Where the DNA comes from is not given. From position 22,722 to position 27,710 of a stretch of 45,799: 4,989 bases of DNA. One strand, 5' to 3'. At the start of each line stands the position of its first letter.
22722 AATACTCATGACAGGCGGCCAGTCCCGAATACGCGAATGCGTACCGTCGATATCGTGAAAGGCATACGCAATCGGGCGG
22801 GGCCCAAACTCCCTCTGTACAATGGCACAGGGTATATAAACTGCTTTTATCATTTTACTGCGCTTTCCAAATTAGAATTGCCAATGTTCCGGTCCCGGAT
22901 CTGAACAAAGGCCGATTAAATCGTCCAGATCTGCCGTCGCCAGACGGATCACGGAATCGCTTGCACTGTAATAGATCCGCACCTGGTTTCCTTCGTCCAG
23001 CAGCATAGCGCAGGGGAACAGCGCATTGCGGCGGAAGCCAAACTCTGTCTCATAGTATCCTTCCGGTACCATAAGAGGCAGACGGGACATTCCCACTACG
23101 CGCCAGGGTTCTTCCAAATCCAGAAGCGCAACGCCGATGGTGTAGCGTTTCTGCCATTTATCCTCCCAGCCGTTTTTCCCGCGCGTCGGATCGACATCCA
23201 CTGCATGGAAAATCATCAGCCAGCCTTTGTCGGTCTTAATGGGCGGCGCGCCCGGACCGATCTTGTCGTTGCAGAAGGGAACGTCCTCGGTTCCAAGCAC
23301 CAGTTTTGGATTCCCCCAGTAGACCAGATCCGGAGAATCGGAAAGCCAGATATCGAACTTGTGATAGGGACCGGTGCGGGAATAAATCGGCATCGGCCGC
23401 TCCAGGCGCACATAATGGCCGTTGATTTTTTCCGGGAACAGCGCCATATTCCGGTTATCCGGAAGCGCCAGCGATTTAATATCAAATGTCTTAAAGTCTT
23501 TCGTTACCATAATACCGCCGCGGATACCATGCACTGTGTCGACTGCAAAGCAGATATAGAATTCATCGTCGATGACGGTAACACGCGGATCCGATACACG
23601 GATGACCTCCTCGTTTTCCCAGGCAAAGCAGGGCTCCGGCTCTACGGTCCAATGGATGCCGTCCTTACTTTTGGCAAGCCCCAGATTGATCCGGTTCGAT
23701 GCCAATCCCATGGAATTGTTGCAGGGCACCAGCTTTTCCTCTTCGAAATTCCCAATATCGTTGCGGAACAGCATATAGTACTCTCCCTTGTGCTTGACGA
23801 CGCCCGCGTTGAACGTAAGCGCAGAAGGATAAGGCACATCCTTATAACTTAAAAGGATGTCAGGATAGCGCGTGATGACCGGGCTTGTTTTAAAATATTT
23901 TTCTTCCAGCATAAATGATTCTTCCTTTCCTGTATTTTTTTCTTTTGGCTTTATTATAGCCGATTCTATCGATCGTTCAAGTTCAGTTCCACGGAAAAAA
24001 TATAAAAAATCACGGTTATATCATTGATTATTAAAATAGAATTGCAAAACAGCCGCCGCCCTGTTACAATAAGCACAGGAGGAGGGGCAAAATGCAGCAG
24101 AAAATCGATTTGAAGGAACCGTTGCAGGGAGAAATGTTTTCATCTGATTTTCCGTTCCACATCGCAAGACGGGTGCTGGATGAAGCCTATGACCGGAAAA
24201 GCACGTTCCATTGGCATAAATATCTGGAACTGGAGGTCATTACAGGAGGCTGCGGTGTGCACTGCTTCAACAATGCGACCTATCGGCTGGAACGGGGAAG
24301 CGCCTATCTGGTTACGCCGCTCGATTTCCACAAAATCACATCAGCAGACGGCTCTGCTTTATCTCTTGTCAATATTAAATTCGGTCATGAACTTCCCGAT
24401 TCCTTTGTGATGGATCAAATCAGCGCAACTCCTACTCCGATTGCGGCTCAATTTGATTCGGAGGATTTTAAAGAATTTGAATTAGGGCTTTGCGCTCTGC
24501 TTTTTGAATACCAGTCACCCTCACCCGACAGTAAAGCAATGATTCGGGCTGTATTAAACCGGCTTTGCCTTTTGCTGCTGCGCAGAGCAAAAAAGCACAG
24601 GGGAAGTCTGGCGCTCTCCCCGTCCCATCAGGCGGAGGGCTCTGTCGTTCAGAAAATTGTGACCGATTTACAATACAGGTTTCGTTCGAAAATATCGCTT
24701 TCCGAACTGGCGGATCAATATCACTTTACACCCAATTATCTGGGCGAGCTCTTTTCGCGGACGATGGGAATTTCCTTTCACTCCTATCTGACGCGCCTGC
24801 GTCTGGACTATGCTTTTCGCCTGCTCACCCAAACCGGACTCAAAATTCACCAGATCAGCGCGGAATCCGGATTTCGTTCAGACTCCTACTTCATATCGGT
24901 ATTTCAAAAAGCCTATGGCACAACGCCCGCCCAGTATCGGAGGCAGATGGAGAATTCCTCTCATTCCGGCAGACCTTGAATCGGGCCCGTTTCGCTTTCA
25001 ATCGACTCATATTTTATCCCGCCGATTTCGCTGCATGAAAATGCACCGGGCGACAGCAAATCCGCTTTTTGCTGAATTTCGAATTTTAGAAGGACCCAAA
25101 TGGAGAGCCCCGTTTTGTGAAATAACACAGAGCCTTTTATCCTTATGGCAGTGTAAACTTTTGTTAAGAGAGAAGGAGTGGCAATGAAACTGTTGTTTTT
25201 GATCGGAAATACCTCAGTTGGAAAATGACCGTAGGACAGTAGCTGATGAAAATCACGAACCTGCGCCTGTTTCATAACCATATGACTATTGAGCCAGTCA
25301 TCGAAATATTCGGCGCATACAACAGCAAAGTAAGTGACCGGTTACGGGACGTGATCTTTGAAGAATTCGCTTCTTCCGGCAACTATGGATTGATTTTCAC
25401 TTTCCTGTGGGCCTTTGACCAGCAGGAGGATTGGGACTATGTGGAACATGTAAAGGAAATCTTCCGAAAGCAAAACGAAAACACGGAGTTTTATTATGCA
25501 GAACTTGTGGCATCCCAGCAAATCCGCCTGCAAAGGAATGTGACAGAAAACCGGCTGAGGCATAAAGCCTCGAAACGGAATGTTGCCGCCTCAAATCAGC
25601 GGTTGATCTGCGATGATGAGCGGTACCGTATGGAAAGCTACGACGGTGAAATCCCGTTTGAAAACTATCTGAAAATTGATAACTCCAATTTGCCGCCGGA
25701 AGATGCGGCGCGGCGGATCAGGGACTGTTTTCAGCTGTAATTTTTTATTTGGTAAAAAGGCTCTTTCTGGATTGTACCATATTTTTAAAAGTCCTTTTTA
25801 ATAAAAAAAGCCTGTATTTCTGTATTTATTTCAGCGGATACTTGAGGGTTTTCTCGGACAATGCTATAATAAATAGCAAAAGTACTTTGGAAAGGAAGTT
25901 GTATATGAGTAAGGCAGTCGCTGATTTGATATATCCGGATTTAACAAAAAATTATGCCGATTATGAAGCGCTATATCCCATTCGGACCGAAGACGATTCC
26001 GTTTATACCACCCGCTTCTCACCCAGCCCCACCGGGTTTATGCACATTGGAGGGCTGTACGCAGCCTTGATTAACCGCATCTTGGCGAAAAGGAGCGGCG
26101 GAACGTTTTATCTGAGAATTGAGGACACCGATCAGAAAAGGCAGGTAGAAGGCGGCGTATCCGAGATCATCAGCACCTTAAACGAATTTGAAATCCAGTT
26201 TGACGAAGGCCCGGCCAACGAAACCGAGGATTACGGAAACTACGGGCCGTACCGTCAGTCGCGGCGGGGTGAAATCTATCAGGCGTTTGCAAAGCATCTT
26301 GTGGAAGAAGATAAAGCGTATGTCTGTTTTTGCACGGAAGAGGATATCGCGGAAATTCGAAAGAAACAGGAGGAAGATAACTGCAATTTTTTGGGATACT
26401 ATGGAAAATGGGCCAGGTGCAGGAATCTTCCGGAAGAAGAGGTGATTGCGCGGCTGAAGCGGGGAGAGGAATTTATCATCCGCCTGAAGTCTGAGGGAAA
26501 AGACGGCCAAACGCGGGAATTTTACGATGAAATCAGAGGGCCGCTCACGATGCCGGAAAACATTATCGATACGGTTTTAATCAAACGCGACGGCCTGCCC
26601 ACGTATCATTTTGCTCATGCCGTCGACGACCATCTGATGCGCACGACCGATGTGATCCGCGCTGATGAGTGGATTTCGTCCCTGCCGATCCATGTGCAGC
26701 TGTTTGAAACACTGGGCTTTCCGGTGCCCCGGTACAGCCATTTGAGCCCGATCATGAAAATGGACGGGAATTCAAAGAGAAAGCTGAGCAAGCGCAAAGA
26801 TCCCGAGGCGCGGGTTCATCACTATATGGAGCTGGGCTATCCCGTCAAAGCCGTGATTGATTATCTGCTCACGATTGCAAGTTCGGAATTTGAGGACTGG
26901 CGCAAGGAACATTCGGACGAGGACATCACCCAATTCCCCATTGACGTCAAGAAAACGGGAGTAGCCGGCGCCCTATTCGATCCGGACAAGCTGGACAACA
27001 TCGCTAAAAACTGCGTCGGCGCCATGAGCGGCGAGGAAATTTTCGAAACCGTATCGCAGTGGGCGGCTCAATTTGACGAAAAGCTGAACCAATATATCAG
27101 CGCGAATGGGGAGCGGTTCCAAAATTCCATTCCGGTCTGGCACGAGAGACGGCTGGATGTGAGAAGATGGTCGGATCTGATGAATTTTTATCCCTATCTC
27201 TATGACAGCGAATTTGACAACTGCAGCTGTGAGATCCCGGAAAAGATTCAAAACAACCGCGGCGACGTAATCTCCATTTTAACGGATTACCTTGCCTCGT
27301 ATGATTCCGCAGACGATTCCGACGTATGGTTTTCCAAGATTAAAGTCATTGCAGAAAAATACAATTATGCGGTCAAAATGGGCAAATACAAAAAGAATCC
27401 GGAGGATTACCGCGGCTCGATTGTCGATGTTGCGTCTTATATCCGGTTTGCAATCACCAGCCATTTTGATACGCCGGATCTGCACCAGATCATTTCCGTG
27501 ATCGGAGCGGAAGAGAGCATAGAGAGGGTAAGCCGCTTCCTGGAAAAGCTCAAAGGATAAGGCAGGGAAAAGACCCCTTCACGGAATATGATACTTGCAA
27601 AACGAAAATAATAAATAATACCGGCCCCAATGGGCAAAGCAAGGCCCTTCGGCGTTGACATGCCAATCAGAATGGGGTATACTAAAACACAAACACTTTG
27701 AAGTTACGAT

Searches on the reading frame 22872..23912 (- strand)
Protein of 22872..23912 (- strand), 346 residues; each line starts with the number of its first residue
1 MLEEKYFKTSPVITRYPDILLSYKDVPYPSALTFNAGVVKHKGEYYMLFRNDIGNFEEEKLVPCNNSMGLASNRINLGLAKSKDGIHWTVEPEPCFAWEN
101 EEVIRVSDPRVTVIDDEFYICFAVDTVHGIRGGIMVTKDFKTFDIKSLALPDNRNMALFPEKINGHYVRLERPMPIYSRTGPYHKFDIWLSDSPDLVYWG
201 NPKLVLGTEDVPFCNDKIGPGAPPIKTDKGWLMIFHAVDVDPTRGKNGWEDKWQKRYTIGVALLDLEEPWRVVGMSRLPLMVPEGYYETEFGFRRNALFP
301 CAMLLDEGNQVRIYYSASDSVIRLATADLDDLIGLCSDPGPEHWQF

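Call 36: search_protein_families(library=pfam, proteins=[window:22872-23912:-], max_evalue=0.00001)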
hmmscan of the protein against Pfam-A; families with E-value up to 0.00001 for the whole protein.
window:22872-23912:- (346 aa): 1 family
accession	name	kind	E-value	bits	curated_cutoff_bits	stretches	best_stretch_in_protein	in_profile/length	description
PF04041.19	Glyco_hydro_130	-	2.4e-48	165.2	26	1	74-336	66-318/320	beta-1,4-mannooligosaccharide phosphorylase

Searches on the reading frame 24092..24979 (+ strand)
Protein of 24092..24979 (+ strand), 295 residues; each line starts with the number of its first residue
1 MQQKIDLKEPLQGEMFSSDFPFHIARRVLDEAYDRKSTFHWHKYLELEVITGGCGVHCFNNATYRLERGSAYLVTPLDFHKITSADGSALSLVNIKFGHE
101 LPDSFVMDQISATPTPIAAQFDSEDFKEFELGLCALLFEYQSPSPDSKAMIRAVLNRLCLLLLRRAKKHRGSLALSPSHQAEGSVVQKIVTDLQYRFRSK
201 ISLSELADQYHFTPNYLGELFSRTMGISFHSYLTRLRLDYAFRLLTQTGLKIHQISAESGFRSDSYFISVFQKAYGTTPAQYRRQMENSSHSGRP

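Call 36: search_protein_families(library=pfam, proteins=[window:24092-24979:+], max_evalue=0.00001)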
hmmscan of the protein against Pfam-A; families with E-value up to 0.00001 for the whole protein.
window:24092-24979:+ (295 aa): 3 families
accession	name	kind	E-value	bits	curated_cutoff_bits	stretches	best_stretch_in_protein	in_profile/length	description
PF12833.13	HTH_18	-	9.7e-22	77.5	33.6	1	206-285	1-80/80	Helix-turn-helix domain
PF00165.29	HTH_AraC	-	5.2e-17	62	26.6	1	247-284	6-42/42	Bacterial regulatory helix-turn-helix proteins, AraC family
PF02311.25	AraC_binding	-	3e-07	30.7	21.1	1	37-118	16-97/135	AraC-like ligand binding domain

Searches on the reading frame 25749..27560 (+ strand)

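Call 36: search_protein_families(library=pfam, proteins=[window:25749-27560:+], max_evalue=0.00001)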
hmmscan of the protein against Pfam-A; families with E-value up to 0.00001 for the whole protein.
window:25749-27560:+ (603 aa): 1 family
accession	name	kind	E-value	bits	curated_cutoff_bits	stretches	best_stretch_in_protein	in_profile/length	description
PF00749.27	tRNA-synt_1c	-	5.5e-71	239.5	23.4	1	87-380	3-279/314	tRNA synthetases class I (E and Q), catalytic domain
